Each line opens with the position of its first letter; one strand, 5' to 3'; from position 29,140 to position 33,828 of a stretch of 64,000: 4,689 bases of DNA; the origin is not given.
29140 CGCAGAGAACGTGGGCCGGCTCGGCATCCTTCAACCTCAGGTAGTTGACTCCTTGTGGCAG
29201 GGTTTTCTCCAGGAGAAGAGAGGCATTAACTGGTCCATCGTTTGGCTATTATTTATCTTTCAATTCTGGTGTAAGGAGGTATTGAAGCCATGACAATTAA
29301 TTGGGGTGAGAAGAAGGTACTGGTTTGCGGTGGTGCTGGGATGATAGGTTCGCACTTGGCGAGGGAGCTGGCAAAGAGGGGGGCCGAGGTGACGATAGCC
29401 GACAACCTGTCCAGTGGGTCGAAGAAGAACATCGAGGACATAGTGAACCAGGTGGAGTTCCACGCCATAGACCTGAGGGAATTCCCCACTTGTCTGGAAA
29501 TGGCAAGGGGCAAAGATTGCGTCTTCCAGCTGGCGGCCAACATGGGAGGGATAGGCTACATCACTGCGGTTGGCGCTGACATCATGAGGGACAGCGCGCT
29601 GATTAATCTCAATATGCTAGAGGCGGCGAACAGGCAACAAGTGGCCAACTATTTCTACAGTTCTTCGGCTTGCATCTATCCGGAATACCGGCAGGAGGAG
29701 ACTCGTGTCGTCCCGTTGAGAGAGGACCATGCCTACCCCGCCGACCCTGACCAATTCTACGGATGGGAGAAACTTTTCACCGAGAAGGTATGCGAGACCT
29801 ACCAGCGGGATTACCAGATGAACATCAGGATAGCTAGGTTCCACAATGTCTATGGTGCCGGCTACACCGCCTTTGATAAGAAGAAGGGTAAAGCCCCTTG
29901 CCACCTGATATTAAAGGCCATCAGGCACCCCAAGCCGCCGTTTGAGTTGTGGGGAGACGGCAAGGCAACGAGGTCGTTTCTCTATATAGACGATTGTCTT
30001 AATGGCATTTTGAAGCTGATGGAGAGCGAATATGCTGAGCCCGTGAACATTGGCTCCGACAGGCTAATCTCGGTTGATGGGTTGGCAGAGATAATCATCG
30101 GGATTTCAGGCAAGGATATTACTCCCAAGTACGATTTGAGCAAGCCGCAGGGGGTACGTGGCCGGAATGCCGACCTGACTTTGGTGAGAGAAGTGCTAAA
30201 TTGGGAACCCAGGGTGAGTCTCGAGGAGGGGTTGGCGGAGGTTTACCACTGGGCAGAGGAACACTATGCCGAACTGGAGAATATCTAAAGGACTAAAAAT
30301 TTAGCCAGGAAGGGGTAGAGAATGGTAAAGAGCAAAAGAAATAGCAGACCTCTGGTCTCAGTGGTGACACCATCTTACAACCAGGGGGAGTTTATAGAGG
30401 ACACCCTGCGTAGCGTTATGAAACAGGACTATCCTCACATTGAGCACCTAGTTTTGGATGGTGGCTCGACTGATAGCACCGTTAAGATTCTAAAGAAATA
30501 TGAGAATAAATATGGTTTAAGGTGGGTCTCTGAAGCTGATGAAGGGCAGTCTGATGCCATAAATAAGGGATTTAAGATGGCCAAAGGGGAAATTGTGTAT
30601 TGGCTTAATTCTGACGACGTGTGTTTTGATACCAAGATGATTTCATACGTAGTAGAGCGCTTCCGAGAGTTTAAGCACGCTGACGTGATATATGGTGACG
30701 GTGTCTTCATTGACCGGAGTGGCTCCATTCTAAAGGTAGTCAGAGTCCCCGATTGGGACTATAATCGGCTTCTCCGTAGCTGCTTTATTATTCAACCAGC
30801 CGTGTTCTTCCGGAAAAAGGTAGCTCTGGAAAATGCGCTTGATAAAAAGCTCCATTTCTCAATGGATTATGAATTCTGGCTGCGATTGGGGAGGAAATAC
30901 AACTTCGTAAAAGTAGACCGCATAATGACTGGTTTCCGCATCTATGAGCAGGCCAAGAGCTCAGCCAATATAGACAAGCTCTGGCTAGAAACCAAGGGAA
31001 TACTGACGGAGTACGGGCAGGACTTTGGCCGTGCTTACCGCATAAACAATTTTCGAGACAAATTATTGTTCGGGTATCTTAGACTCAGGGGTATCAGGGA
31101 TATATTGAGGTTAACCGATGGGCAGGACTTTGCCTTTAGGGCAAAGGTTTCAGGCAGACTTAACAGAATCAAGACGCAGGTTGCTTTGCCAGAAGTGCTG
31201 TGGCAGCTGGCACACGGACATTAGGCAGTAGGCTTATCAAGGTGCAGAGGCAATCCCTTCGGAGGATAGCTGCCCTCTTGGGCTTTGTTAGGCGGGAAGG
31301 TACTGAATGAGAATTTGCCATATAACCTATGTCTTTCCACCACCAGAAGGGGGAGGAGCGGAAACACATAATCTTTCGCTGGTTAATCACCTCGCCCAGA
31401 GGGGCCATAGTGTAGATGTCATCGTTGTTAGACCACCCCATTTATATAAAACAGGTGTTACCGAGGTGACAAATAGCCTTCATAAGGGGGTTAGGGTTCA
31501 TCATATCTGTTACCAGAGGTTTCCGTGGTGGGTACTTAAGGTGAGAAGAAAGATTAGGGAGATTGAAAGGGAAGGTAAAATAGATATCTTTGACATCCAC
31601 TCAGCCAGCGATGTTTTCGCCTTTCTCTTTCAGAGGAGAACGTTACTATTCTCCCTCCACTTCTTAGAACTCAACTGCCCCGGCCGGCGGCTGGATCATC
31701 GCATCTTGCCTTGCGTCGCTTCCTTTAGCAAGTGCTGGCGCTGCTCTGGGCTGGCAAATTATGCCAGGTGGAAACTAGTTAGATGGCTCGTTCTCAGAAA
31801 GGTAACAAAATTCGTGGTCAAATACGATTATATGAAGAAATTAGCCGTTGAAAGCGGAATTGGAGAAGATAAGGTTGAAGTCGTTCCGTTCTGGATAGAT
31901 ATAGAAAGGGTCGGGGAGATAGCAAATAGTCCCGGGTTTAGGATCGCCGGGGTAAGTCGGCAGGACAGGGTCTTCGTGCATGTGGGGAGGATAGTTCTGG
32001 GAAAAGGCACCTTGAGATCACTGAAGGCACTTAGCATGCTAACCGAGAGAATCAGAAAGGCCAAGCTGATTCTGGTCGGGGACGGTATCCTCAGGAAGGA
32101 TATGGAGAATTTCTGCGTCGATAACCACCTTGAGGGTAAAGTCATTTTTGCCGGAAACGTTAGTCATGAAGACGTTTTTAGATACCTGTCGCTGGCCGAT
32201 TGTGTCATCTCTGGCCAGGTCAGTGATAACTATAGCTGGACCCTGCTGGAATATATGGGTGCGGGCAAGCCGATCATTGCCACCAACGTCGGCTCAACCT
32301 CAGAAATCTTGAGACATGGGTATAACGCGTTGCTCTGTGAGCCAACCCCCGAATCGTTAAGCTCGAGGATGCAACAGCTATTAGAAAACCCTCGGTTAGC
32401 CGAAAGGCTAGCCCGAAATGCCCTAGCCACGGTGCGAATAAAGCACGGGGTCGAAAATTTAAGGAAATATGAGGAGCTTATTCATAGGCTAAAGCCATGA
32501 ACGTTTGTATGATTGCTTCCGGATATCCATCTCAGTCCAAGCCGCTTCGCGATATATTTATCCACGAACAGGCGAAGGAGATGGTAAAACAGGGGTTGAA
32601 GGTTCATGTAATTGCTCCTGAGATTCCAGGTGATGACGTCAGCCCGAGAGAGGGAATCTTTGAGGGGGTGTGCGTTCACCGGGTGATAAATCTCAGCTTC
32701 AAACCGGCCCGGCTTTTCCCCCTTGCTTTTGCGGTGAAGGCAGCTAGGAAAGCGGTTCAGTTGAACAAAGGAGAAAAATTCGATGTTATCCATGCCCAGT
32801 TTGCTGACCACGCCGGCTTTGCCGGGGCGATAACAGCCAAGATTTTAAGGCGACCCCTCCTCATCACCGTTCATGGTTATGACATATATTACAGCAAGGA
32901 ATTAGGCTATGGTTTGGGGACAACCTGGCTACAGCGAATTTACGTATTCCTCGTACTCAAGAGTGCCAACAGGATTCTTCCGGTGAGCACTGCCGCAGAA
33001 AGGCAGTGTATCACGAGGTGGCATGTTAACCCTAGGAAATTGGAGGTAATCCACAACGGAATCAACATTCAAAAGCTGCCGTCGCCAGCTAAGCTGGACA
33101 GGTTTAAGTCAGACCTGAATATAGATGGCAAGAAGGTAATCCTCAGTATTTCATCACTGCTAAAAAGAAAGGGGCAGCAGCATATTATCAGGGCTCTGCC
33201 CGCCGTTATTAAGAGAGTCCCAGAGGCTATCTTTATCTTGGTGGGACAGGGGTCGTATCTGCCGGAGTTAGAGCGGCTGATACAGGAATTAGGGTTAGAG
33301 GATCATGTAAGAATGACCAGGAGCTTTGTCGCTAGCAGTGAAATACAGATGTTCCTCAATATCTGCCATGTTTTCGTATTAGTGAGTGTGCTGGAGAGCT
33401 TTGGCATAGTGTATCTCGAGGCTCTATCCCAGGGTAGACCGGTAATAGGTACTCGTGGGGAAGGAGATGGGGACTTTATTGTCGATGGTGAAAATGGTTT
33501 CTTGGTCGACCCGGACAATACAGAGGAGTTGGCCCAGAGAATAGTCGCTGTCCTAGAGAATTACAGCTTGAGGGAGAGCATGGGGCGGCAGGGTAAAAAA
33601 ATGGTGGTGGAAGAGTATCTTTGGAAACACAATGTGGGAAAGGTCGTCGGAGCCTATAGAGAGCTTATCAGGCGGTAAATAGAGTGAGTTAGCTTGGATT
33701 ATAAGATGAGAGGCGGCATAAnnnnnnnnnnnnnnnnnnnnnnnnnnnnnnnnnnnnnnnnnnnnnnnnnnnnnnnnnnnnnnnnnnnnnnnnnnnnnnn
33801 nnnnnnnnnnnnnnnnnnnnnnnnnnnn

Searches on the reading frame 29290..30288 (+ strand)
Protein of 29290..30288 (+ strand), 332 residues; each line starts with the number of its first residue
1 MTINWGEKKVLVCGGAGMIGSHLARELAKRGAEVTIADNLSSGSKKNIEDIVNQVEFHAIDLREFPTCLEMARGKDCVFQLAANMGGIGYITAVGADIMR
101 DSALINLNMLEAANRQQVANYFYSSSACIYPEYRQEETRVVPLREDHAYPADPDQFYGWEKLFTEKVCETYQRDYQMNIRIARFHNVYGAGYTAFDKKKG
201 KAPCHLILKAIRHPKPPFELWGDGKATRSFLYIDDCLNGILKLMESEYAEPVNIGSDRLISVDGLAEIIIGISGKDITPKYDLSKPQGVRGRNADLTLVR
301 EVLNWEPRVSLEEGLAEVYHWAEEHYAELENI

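Call 62: search_protein_families(library=pfam, proteins=[window:29290-30288:+], max_evalue=0.00001)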
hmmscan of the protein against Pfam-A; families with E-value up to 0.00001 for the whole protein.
window:29290-30288:+ (332 aa): 3 families
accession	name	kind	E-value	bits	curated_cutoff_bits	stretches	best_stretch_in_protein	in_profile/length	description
PF01370.27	Epimerase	-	1.9e-45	155.6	20.9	1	10-255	1-240/240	NAD dependent epimerase/dehydratase family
PF16363.11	GDP_Man_Dehyd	-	2.8e-29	103.1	27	1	11-317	1-331/332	GDP-mannose 4,6 dehydratase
PF01073.25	3Beta_HSD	-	6.5e-09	35.6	22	1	11-168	1-157/280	3-beta hydroxysteroid dehydrogenase/isomerase family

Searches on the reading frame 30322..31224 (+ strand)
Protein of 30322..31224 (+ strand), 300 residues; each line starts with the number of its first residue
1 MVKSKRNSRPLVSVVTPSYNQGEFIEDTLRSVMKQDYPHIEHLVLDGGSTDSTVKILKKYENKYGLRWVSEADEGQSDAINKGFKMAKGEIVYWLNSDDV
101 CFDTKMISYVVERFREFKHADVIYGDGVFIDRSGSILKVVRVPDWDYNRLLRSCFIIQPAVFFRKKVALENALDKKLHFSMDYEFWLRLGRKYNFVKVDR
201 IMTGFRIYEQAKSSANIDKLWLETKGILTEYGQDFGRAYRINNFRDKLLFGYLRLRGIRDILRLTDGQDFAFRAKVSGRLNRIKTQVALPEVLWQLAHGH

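Call 62: search_protein_families(library=pfam, proteins=[window:30322-31224:+], max_evalue=0.00001)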
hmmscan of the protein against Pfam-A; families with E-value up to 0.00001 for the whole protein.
window:30322-31224:+ (300 aa): 3 families
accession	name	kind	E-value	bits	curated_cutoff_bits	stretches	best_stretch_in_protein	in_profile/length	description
PF00535.33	Glycos_transf_2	-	2.2e-25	90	23.3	1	13-124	1-113/168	Glycosyl transferase family 2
PF10111.15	Glyco_tranf_2_2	-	4.1e-11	43.3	27.3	1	13-198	1-208/276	Glycosyltransferase like family 2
PF13641.12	Glyco_tranf_2_3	-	6.2e-10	39.9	27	1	12-123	3-119/230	Glycosyltransferase like family 2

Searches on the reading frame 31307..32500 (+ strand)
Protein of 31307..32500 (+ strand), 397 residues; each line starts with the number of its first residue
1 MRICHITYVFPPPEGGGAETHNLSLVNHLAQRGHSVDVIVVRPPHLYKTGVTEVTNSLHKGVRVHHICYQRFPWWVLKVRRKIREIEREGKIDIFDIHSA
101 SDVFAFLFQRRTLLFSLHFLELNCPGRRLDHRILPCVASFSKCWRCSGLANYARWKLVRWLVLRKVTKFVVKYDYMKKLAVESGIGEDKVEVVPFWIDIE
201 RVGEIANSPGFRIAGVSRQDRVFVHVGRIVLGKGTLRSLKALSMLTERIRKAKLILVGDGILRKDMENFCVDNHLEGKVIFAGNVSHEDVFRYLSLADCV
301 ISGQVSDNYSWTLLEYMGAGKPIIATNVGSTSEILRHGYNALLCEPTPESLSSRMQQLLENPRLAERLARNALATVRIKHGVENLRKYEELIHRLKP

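Call 62: search_protein_families(library=pfam, proteins=[window:31307-32500:+], max_evalue=0.00001)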
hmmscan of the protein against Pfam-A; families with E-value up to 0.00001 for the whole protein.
window:31307-32500:+ (397 aa): 5 families
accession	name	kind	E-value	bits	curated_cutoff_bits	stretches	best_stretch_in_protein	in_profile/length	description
PF00534.26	Glycos_transf_1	-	1.7e-29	103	26.4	1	218-372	13-169/172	Glycosyl transferases group 1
PF13692.12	Glyco_trans_1_4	-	1.2e-23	84.4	27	1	221-361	2-142/142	Glycosyl transferases group 1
PF13439.12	Glyco_transf_4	-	3.3e-18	66.7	28.5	1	16-201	2-170/170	Glycosyltransferase Family 4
PF13579.12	Glyco_trans_4_4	-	3.6e-09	37.6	29.7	1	16-196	1-158/158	Glycosyl transferase 4-like domain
PF13524.12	Glyco_trans_1_2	-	4.4e-07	30.4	25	1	253-382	16-135/144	Glycosyl transferase-like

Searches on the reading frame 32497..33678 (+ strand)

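Call 62: search_protein_families(library=pfam, proteins=[window:32497-33678:+], max_evalue=0.00001)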
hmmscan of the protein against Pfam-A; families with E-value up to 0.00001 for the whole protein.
window:32497-33678:+ (393 aa): 7 families
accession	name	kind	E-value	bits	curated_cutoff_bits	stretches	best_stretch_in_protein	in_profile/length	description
PF00534.26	Glycos_transf_1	-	1.5e-37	129.2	26.4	1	204-369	6-172/172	Glycosyl transferases group 1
PF13692.12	Glyco_trans_1_4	-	8.1e-30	104.4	27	1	213-355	2-142/142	Glycosyl transferases group 1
PF13439.12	Glyco_transf_4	-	3.7e-25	89.3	28.5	1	21-192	7-169/170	Glycosyltransferase Family 4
PF13579.12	Glyco_trans_4_4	-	3.1e-18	67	29.7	1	22-188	7-158/158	Glycosyl transferase 4-like domain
PF13477.12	Glyco_trans_4_2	-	4.8e-10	40.2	23.4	1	19-160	10-135/139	Glycosyl transferase 4-like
PF13524.12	Glyco_trans_1_2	-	2.7e-07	31.1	25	1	239-381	10-140/144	Glycosyl transferase-like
PF20706.3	GT4-conflict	-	8.8e-06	25.4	26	0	211-380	196-382/385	Family 4 Glycosyltransferase in conflict systems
